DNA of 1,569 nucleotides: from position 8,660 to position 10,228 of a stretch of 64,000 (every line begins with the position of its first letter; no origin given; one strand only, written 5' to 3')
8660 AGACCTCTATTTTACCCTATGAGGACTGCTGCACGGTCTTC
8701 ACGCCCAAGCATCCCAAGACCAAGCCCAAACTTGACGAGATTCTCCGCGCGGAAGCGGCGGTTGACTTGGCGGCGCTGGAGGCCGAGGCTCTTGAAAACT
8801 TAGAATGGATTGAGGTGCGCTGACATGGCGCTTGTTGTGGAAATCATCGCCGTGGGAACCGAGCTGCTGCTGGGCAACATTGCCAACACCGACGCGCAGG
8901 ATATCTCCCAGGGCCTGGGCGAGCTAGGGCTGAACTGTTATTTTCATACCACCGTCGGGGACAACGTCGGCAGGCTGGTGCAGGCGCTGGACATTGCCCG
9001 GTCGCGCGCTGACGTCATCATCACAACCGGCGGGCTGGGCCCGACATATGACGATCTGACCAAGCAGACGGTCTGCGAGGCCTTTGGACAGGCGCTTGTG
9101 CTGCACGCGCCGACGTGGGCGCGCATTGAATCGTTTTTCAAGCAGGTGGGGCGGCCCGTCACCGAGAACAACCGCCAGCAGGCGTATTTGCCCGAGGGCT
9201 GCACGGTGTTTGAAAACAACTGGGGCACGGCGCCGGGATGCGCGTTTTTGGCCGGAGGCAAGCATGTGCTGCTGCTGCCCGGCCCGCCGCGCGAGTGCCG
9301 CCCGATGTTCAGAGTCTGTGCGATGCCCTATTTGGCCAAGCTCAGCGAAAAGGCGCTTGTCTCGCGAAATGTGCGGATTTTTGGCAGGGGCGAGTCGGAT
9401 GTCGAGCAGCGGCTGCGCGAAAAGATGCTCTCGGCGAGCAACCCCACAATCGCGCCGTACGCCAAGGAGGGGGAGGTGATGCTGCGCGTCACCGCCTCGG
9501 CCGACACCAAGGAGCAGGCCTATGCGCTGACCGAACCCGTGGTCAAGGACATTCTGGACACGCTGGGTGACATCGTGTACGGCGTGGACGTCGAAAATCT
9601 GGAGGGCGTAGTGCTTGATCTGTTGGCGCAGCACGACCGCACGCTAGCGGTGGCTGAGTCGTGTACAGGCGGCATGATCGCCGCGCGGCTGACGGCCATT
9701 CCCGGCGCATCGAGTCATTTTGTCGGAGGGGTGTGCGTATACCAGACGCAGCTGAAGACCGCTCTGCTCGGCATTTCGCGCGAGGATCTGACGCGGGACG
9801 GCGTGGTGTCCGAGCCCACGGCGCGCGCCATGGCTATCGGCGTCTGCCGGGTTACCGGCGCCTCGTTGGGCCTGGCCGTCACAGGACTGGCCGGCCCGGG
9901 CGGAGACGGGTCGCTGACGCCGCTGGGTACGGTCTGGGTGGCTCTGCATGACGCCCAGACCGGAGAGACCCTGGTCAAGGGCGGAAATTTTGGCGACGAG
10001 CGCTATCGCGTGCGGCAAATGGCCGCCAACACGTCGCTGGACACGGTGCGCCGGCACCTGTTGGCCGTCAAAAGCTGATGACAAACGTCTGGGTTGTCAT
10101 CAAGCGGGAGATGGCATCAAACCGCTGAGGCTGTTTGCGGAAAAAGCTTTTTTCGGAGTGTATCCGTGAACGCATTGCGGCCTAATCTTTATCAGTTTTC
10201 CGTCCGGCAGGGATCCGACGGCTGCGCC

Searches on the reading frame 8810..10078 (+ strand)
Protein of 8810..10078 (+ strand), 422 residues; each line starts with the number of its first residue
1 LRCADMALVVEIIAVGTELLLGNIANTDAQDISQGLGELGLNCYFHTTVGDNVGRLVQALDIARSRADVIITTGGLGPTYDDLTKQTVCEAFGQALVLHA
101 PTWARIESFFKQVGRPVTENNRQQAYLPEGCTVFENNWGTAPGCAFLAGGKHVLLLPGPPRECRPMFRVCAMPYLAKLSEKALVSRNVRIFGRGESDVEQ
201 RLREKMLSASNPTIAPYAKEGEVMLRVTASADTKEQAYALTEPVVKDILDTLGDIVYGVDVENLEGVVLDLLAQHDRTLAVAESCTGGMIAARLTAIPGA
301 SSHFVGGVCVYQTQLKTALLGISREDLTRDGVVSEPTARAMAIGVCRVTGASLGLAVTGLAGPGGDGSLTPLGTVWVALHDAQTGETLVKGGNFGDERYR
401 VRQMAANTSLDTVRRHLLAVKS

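Call 15: search_protein_families(library=pfam, proteins=[window:8810-10078:+])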
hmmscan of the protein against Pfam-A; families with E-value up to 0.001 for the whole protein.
window:8810-10078:+ (422 aa): 3 families
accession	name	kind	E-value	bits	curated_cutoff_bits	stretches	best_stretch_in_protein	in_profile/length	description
PF02464.23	CinA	-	6.5e-46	156.2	23.5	1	262-416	2-154/155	Competence-damaged protein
PF00994.29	MoCF_biosynth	-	2.1e-33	115.5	26.6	1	11-176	1-143/144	Probable molybdopterin binding domain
PF18146.6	CinA_KH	-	5e-24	84.6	27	1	185-258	1-73/73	Damage-inducible protein CinA KH domain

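Call 25: find_encoding_contigs(protein=window:8810-10078:+, flank=6000, max_places=8)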
Protein window:8810-10078:+ (422 aa): no gene with exactly this product is on record in the collection.

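Call 26: find_homologous_proteins(query=window:8810-10078:+, max_evalue=1e-60)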
Query window:8810-10078:+ (422 aa): 7997 proteins with E <= 1e-60 among 8000 candidates; the best 120 are listed.
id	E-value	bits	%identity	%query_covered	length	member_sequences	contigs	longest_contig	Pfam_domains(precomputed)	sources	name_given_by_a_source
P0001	5.7e-275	930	100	99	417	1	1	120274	PF18146.7,PF00994.30,PF02464.24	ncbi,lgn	-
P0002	9.0e-204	695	74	98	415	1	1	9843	PF18146.7,PF00994.30,PF02464.24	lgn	-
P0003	7.5e-200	682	74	98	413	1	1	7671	PF18146.7,PF00994.30,PF02464.24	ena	-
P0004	2.2e-198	678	74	98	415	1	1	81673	PF18146.7,PF00994.30,PF02464.24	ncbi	-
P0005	5.9e-173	594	66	98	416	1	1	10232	PF18146.7,PF00994.30,PF02464.24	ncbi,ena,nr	ncbi:MAG: competence/damage-inducible protein A [Oscillospiraceae bacterium]|nr:competence/damage-in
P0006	7.9e-172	590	63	98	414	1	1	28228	PF18146.7,PF00994.30,PF02464.24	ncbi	-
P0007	1.4e-170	586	66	97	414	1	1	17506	PF18146.7,PF00994.30,PF02464.24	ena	-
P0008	5.7e-169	581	64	98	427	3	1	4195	PF18146.7,PF00994.30,PF02464.24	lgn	-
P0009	6.7e-167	574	65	97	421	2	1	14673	PF18146.7,PF00994.30,PF02464.24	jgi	jgi:nicotinamide-nucleotide amidase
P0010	8.9e-166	570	63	98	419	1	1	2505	PF18146.7,PF00994.30,PF02464.24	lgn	-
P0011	1.1e-164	566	63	98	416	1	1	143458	PF18146.7,PF00994.30,PF02464.24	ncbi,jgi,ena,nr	ncbi:MAG: competence/damage-inducible protein A [Oscillospiraceae bacterium]|nr:competence/damage-in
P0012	1.2e-163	563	63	98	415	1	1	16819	PF18146.7,PF00994.30,PF02464.24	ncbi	-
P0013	3.2e-163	562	63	98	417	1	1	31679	PF18146.7,PF00994.30,PF02464.24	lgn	-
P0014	8.5e-163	560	65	97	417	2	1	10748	PF18146.7,PF00994.30,PF02464.24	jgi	jgi:nicotinamide-nucleotide amidase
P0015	1.8e-162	559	63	99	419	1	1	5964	PF18146.7,PF00994.30,PF02464.24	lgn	-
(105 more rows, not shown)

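Call 27: find_encoding_contigs(protein=P0001, flank=10000, max_places=4)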
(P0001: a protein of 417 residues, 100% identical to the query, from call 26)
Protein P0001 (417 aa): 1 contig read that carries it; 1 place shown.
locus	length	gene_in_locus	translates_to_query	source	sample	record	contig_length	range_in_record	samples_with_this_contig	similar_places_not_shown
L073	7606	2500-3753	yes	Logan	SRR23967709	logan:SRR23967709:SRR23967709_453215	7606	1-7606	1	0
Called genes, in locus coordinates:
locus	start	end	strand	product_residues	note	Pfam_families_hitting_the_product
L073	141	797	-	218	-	PF01791:DeoC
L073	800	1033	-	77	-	PF00550:PP-binding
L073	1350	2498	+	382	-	PF22025:ThiI_fer, PF02926:THUMP, PF02568:ThiI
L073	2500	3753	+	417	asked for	PF00994:MoCF_biosynth, PF18146:CinA_KH, PF02464:CinA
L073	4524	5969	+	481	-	PF02120:Flg_hook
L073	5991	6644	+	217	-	PF03963:FlgD, PF13861:FLgD_tudor (faint)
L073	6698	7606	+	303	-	?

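Call 28: find_encoding_contigs(protein=P0004, flank=10000, max_places=4)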
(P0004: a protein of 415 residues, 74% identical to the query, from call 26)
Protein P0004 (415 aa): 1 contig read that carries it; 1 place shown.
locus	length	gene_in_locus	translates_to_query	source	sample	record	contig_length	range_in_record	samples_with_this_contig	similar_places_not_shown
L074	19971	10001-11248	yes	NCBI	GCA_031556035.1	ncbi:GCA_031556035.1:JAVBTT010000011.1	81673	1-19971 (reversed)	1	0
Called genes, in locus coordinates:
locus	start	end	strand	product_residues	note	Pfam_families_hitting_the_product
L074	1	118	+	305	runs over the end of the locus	PF03418:Peptidase_A25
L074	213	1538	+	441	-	PF07454:SpoIIP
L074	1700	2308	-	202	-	PF10502:Peptidase_S26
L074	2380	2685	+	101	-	PF02826:2-Hacid_dh_C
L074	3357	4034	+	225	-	-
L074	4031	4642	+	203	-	PF00117:GATase, PF07685:GATase_3, PF01174:SNO, PF07722:Peptidase_C26 (faint)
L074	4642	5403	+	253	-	PF00977:His_biosynth, PF00478:IMPDH (faint), PF01207:Dus (faint), PF02581:TMP-TENI (faint), PF03060:NMO (faint)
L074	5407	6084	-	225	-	PF00702:Hydrolase, PF12710:HAD (faint), PF13419:HAD_2, PF13242:Hydrolase_like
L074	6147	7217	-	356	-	PF01869:BcrAD_BadFG (faint), PF00871:Acetate_kinase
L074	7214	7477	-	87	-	PF22629:ACT_AHAS_ss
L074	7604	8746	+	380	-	PF07907:YibE_F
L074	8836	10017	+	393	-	PF22025:ThiI_fer, PF02926:THUMP, PF02568:ThiI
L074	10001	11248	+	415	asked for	PF00994:MoCF_biosynth, PF18146:CinA_KH, PF02464:CinA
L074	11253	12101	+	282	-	-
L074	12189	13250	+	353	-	PF01063:Aminotran_4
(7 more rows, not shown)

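Call 46: find_encoding_contigs(protein=P0002, flank=10000, max_places=3)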
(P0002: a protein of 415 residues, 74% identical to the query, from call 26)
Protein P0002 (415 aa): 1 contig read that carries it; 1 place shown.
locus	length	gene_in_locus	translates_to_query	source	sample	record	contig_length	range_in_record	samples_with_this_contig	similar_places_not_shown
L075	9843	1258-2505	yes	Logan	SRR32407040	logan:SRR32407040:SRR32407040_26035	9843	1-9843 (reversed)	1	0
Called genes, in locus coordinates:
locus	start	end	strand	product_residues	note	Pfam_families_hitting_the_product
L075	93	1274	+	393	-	PF22025:ThiI_fer, PF02926:THUMP, PF02568:ThiI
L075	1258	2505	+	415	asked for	PF00994:MoCF_biosynth, PF18146:CinA_KH, PF02464:CinA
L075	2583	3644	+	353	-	PF01063:Aminotran_4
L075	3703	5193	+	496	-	PF23952:LRR_EndoS (weak), PF12799:LRR_4 (faint), PF00395:SLH (weak)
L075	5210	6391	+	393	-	PF04055:Radical_SAM, PF06969:HemN_C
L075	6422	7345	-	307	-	PF03807:F420_oxidored, PF14748:P5CR_dimer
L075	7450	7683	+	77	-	PF23297:ACP_SdgA_C (weak), PF00550:PP-binding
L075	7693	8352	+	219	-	PF01791:DeoC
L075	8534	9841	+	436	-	?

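Call 47: find_encoding_contigs(protein=P0003, flank=10000, max_places=3)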
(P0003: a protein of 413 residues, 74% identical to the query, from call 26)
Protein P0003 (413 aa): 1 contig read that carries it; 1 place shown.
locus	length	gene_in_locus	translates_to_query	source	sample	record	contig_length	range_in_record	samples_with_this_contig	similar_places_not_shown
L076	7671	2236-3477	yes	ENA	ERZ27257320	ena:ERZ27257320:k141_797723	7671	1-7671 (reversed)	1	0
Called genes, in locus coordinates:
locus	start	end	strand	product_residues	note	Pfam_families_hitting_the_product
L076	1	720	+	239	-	?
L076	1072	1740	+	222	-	PF22025:ThiI_fer, PF02926:THUMP, PF02568:ThiI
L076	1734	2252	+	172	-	PF02568:ThiI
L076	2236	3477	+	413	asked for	PF00994:MoCF_biosynth, PF18146:CinA_KH, PF02464:CinA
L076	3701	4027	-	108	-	-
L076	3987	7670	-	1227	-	?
